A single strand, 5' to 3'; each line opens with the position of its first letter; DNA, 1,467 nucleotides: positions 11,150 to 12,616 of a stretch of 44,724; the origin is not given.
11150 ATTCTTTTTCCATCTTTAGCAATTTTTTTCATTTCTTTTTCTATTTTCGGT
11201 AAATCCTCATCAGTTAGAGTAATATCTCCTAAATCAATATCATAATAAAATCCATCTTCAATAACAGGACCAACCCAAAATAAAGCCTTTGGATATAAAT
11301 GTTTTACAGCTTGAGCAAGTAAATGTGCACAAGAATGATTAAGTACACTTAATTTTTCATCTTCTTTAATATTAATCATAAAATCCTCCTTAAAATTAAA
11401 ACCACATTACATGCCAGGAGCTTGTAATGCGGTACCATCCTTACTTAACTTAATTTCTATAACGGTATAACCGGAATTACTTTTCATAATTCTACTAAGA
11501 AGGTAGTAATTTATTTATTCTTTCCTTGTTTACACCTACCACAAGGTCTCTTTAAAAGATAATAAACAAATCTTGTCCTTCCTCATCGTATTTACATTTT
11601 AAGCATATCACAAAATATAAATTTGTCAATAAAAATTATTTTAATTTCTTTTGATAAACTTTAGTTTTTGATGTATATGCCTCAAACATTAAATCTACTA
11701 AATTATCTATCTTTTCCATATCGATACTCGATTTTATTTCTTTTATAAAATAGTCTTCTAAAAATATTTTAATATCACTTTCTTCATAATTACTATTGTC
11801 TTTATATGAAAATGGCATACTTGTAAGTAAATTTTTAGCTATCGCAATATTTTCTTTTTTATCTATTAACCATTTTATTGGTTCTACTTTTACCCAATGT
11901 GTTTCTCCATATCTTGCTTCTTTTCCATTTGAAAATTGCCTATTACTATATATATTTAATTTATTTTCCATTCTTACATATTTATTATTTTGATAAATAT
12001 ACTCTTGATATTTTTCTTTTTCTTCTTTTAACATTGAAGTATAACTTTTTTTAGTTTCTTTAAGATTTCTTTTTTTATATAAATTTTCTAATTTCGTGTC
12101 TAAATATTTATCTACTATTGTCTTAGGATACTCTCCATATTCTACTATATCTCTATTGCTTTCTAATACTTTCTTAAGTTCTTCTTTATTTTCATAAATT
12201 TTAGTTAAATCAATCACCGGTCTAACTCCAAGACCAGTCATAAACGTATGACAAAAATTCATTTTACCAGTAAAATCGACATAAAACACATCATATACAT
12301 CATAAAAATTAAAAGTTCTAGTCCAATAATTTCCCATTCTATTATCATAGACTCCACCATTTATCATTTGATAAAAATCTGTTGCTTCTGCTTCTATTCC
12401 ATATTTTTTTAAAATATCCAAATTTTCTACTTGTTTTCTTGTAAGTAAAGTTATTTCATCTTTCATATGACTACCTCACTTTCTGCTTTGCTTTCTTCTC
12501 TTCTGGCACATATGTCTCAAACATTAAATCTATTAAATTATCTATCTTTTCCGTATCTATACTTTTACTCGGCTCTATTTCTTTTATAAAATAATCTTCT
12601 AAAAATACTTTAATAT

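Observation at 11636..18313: Eight head-to-tail paralogs with hard-wired translational coupling, inserted between thrS and the dnaI block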

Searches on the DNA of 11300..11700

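Call 68: search_rna_families(source=window, start=11300, end=11700, threshold=evalue, max_evalue=10)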
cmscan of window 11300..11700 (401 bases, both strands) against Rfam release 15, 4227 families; matches with E-value up to 10: 5.
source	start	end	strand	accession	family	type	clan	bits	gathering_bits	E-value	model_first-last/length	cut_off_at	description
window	11413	11595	-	RF00230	T-box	Cis-reg; leader;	-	80.8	93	4.1e-18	1-219/219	no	T-box leader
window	11309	11438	+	RF02105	DLEU2_1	Gene; lncRNA;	-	24.5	52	3.3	1-121/121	no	Deleted in lymphocytic leukemia 2 conserved region 1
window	11500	11565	+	RF02107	DLEU2_3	Gene; lncRNA;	-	18.6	60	2.4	1-76/76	no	Deleted in lymphocytic leukemia 2 conserved region 3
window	11391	11456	-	RF02430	SpF19_sRNA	Gene; sRNA;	-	15.4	60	7.9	1-99/99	no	Streptococcus sRNA SpF19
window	11389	11448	-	RF04079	MIR161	Gene; miRNA;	-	13.1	90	8.6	1-136/136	no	MIR161 microRNA precursor family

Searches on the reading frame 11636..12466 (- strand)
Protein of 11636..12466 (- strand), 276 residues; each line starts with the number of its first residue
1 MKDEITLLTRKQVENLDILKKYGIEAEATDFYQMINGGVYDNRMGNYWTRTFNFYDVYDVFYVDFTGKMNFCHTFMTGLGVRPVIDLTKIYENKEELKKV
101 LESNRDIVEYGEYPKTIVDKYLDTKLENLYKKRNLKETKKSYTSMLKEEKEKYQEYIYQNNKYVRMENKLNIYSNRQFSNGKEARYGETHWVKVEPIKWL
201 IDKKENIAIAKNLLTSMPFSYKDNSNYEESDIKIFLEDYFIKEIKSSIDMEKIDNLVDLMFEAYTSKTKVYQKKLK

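Call 3: search_protein_families(library=pfam, proteins=[window:11636-12466:-], max_evalue=1)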
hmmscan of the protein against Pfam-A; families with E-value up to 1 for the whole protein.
window:11636-12466:- (276 aa): 6 families
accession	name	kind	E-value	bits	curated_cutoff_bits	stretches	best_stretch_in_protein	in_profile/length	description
PF19789.6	DUF6273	-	0.0012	19.2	23.5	1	43-87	127-170/172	Domain of unknown function (DUF6273)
PF06625.16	DUF1151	-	0.013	16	25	1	90-170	35-107/109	Protein of unknown function (DUF1151)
PF19087.6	DUF5776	-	0.07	13.8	27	1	156-199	1-44/67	Domain of unknown function (DUF5776)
PF22256.2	BDI_1685-like_C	-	0.082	13.1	27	1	132-220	92-177/192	BDI_1685-like, C-terminal domain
PF14854.11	LURAP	-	0.17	12.2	25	1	194-226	49-81/118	Leucine rich adaptor protein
PF14752.11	RBP_receptor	-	0.85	8.7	25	0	117-170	197-249/605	Retinol binding protein receptor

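Call 4: search_protein_families(library=ncbifam, proteins=[window:11636-12466:-], max_evalue=1)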
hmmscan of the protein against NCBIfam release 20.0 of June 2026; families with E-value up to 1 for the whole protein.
window:11636-12466:- (276 aa): 0 families
